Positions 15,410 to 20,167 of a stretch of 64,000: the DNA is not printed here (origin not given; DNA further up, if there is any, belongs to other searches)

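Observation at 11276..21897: Candidate novel system: Moco-riboswitch-led operon with lipoprotein ApbE plus S-layer-anchored multi-module sulfite-oxidase-fold proteins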

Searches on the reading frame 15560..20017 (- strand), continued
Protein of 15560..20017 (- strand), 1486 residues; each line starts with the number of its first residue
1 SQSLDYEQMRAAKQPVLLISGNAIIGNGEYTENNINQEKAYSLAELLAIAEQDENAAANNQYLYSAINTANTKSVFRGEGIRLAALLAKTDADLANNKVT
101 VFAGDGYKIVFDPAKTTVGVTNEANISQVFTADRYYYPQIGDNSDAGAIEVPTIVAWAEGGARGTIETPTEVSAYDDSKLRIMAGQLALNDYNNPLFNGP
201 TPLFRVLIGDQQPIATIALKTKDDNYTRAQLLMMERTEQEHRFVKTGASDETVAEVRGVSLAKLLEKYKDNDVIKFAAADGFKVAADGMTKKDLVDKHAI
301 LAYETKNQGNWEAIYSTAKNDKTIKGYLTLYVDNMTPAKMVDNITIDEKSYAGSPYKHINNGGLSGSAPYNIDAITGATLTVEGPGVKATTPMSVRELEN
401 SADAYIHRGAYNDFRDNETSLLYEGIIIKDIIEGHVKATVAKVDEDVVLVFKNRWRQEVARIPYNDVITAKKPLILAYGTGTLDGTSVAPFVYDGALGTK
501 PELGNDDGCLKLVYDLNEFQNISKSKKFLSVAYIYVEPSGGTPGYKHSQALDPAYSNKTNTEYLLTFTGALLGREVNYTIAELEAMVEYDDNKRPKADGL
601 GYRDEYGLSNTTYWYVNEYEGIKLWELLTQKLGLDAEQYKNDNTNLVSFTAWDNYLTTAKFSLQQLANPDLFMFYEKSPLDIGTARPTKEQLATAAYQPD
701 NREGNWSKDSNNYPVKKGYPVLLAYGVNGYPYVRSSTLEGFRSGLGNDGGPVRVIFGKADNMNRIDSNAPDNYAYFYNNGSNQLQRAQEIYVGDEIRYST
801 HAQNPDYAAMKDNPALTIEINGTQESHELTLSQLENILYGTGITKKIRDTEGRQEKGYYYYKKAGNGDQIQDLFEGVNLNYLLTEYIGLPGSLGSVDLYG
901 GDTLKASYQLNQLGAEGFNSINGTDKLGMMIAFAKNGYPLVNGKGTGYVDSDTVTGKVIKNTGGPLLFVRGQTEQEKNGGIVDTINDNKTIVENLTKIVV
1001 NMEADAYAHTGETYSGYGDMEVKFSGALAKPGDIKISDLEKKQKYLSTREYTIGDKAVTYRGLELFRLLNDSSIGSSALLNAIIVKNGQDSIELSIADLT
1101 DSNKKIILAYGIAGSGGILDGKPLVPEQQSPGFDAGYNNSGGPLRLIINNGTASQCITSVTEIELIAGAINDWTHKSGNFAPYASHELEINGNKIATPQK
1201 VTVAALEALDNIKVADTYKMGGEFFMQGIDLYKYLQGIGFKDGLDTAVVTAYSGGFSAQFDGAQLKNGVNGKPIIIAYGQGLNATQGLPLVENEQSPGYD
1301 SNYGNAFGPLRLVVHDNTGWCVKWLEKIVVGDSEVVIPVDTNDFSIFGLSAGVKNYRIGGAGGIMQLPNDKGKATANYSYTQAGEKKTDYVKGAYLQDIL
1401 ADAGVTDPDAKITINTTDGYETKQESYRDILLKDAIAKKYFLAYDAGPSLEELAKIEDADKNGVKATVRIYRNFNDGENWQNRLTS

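Call 48: find_related_loci(query=A3, collection=genome_contigs, flank=10000)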
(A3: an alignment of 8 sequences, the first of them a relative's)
Query A3 (2561 aa) in genome_contigs; peptide patterns used: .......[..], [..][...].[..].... (x = any residue, [..] = any of these).
104 stretches matched a pattern; 17 encode a relative of the query (tblastn E <= 1e-3); 17 distinct loci.
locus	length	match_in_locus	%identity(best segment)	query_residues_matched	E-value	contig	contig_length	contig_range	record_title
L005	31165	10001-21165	44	162-2561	0e+0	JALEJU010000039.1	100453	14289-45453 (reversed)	MAG: Bacillota bacterium isolate SUG69 k141_9998040, whole genome shotgun sequence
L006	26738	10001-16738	54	163-2558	0e+0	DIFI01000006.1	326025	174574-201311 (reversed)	MAG TPA_asm: Peptococcaceae bacterium UBA5752 UBA5752_contig_3006, whole genome shotgun sequence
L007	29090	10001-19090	46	164-2556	0e+0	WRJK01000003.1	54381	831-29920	MAG: Clostridiales bacterium isolate Nt197P3bin80 Ga0082212_10000538, whole genome shotgun sequence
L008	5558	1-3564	54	811-1998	0e+0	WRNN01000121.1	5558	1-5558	MAG: Clostridiales bacterium isolate Th196P4bin44 JGI24702J35022_10009194, whole genome shotgun sequence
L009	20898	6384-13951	44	162-2558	0e+0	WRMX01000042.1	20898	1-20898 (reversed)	MAG: Oscillospiraceae bacterium isolate Th196P4bin1 JGI24702J35022_10000663, whole genome shotgun sequence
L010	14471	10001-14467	49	156-1680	0e+0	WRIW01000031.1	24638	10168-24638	MAG: Clostridiales bacterium isolate Nt197P3bin58 Ga0082212_10002889, whole genome shotgun sequence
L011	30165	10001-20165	43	162-2555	0e+0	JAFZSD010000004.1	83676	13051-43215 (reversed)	MAG: Oscillospiraceae bacterium isolate RGIG8048 Water_buffalos_Rumen-1__c37492, whole genome shotgun sequence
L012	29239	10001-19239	50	156-2555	0e+0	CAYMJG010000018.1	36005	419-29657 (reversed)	MAG TPA_asm: uncultured Eubacteriales bacterium isolate SRP192927_co2_99 genome assembly, contig: NODE_1407_length_36005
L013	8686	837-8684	42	181-2350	0e+0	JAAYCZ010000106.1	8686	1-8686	MAG: Syntrophomonadaceae bacterium isolate AS06rmzACSIP_507 139668_AS06, whole genome shotgun sequence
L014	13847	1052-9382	42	162-2559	0e+0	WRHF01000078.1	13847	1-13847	MAG: Clostridiales bacterium isolate Nt197P3bin103 Ga0082212_10008042, whole genome shotgun sequence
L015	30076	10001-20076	40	160-2560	0e+0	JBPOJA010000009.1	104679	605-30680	MAG: Bacillota bacterium isolate MAG_10395 c_000000603641, whole genome shotgun sequence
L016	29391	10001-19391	52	162-2556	0e+0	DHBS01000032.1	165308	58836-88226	MAG TPA_asm: Syntrophomonas sp. UBA4922 UBA4922_contig_2106, whole genome shotgun sequence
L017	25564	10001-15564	45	125-1996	0e+0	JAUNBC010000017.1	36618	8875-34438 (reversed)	MAG: Bacillota bacterium isolate S1R_St_18 NODE_446_length_36618_cov_13.488335, whole genome shotgun sequence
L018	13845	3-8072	44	162-2555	0e+0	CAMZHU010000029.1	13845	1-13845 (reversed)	MAG TPA_asm: uncultured Clostridia bacterium isolate SRR10912538_bin.30_metaWRAP_v1.3_MAG genome assembly, contig: ERZ14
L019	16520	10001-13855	44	163-1492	0e+0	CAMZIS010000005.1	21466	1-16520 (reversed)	MAG TPA_asm: uncultured Peptococcaceae bacterium isolate SRR10912536_bin.11_metaWRAP_v1.3_MAG genome assembly, contig: E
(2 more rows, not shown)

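Call 61: search_protein_families(library=ncbifam, proteins=[L001:4427-5383:+, L001:5409-5987:+, L001:5971-6486:+, L001:7830-8567:+, L001:8578-9078:+, L001:9078-9710:+, L001:15810-16676:+, L001:16688-18271:+, L001:18286-19488:+, L003:7124-7657:-], max_evalue=0.001)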
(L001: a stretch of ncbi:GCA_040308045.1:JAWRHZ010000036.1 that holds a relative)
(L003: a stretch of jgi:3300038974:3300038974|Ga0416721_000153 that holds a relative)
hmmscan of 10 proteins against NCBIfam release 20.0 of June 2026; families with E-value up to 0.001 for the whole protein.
L001:4427-5383:+ (318 aa): 3 families
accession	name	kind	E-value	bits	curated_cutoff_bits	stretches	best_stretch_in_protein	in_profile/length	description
TIGR02335.1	hydr_PhnA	equivalog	1.4e-09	37.6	407.55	1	109-172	13-79/408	phosphonoacetate hydrolase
NF042991.1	alk_phos_PafA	equivalog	6.4e-06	24.8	650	0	236-278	300-342/554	alkaline phosphatase PafA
NF033445.1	BREX_PglZ_4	exception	2e-05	23.3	140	1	245-293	544-596/741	BREX-4 system phosphatase PglZ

L001:5409-5987:+ (192 aa): 0 families

L001:5971-6486:+ (171 aa): 0 families

L001:7830-8567:+ (245 aa): 1 family
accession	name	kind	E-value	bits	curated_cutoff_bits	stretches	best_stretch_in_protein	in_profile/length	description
TIGR02454.1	ECF_T_CbiQ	equivalog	2.6e-12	47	111.8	1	4-202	1-200/200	cobalt ECF transporter T component CbiQ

L001:8578-9078:+ (166 aa): 13 families
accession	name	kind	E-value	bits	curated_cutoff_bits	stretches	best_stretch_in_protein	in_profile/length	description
NF011064.0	PRK14494.1-3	equivalog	7e-26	91.1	418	1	1-158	1-155/244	putative molybdopterin-guanine dinucleotide biosynthesis protein MobB/FeS domain-containing protein protein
TIGR00176.1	mobB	equivalog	2.1e-24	86.3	76.2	1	3-157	1-153/155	molybdopterin-guanine dinucleotide biosynthesis protein B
NF011056.0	PRK14489.1-1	equivalog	1.2e-20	73.9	379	1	3-160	205-354/363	bifunctional molybdenum cofactor guanylyltransferase MobA/molybdopterin-guanine dinucleotide biosynthesis adaptor protein MobB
NF011059.0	PRK14490.1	equivalog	6.4e-15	55.2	354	1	6-161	16-173/374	bifunctional molybdenum cofactor guanylyltransferase MobA/molybdopterin-guanine dinucleotide biosynthesis adaptor protein MobB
NF011060.0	PRK14491.1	equivalog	5.4e-14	51.6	532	1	1-165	11-179/598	bifunctional molybdopterin-guanine dinucleotide biosynthesis adaptor protein MobB/molybdopterin molybdotransferase MoeA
NF011063.0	PRK14494.1-2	equivalog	3.3e-13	49.9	258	1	1-106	1-106/227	putative molybdopterin-guanine dinucleotide biosynthesis protein MobB/FeS domain-containing protein protein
NF011061.0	PRK14493.1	equivalog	1.9e-12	47.3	215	1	1-125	1-115/274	molybdopterin synthase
NF011062.0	PRK14494.1-1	equivalog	4.4e-12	46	323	1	1-109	1-108/231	putative molybdopterin-guanine dinucleotide biosynthesis protein MobB/FeS domain-containing protein protein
NF011065.0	PRK14494.1-4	equivalog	5.4e-12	45.6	287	1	1-156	10-156/244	putative molybdopterin-guanine dinucleotide biosynthesis protein MobB/FeS domain-containing protein protein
NF011066.0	PRK14495.1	equivalog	1.4e-09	37.5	596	1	1-69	1-68/452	putative molybdopterin-guanine dinucleotide biosynthesis protein MobB/unknown domain fusion protein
NF011057.0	PRK14489.1-2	subfamily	1.8e-07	30.8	541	1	2-144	203-348/363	bifunctional molybdenum cofactor guanylyltransferase MobA/molybdopterin-guanine dinucleotide biosynthesis adaptor protein MobB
NF008021.0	PRK10751.1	equivalog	8.3e-07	29.2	204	1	4-159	9-168/174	molybdopterin-guanine dinucleotide biosynthesis protein MobB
NF041053.1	CobW_rel_Se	equivalog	0.0004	20.1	180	1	1-35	1-35/195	CobW-related selenoprotein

L001:9078-9710:+ (210 aa): 7 families
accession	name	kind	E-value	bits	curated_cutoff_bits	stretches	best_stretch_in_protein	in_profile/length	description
TIGR03724.2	arch_bud32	equivalog_domain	8.8e-09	35.1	125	1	46-183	43-175/193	KEOPS complex kinase/ATPase Bud32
NF011461.0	PRK14879.1-2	equivalog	3.4e-08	33.5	372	1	59-187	68-195/225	Kae1-associated kinase Bud32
NF011460.0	PRK14879.1-1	equivalog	6.4e-07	28.7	199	1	55-186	70-205/232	Kae1-associated kinase Bud32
NF007174.0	PRK09605.1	equivalog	6.1e-05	21.7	447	1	46-184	386-518/535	bifunctional N(6)-L-threonylcarbamoyladenine synthase/serine/threonine protein kinase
NF011462.0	PRK14879.1-3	equivalog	7.5e-05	22.6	174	1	57-180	55-169/192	Kae1-associated kinase Bud32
NF033068.1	APH_3p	equivalog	0.00022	20.8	205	0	27-108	34-118/255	APH(3') family aminoglycoside O-phosphotransferase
TIGR02721.1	ycfN_thiK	equivalog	0.0009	18.4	299.45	0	111-153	145-187/256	thiamine kinase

L001:15810-16676:+ (288 aa): 2 families
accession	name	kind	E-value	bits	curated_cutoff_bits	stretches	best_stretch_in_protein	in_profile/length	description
NF052245.1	SorA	equivalog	7.5e-08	31.5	600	1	186-285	153-243/396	SorA family sulfite dehydrogenase catalytic subunit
NF041762.1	diheme_GEGP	equivalog_domain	2.8e-07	30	300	1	156-229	131-202/359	GEGP motif-containing diheme protein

L001:16688-18271:+ (527 aa): 7 families
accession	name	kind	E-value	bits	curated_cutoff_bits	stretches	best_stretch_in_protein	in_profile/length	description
NF041840.1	rnfG_Methano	equivalog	7.9e-13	48.4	230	1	26-172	40-182/189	Rnf electron transport complex subunit RnfG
NF045876.1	RnfG_DVU2794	exception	1.2e-11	44.5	205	1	76-183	86-188/190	RnfABCDGE type electron transport complex subunit G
TIGR01947.1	rnfG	subfamily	2e-11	44.4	102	1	29-172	32-183/187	RnfABCDGE type electron transport complex subunit G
NF002519.0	PRK01908.1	equivalog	1.1e-05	25.2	178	1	80-182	97-200/209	electron transport complex subunit RsxG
NF052245.1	SorA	equivalog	5.5e-05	22.1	600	1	266-329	184-248/396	SorA family sulfite dehydrogenase catalytic subunit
TIGR04555.1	sulfite_DH_soxC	equivalog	0.00051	19.1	420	1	224-329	152-257/408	sulfite dehydrogenase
NF052247.1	SorT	equivalog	0.00091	18.1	570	0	285-337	200-253/387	SorT family sulfite dehydrogenase catalytic subunit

L001:18286-19488:+ (400 aa): 7 families
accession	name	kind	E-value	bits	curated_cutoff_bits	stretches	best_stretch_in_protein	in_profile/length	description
TIGR02163.1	napH_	subfamily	8.4e-29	100.8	213.05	1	76-259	67-248/255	NapH/MauN family ferredoxin-type protein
NF007013.0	PRK09477.1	equivalog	1.3e-27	96.7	234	1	53-259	70-271/286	quinol dehydrogenase ferredoxin subunit NapH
NF046105.1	TransRegNosR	equivalog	3.8e-22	78.4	1000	1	79-253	489-661/680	transcriptional regulator NosR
TIGR02745.1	ccoG_rdxA_fixG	equivalog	1.4e-11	44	316.7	1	74-205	60-196/435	cytochrome c oxidase accessory protein CcoG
TIGR01947.1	rnfG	subfamily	0.0003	20.9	102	0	316-352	85-123/187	RnfABCDGE type electron transport complex subunit G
NF045874.1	Vhu_polyferre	exception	0.00049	18.9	600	1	184-260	29-102/381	F420-non-reducing hydrogenase associated-polyferredoxin VhuB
NF038196.1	ferrodoxin_EFR1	subfamily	0.00065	19.8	75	0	212-277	178-239/242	EFR1 family ferrodoxin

L003:7124-7657:- (177 aa): 0 families
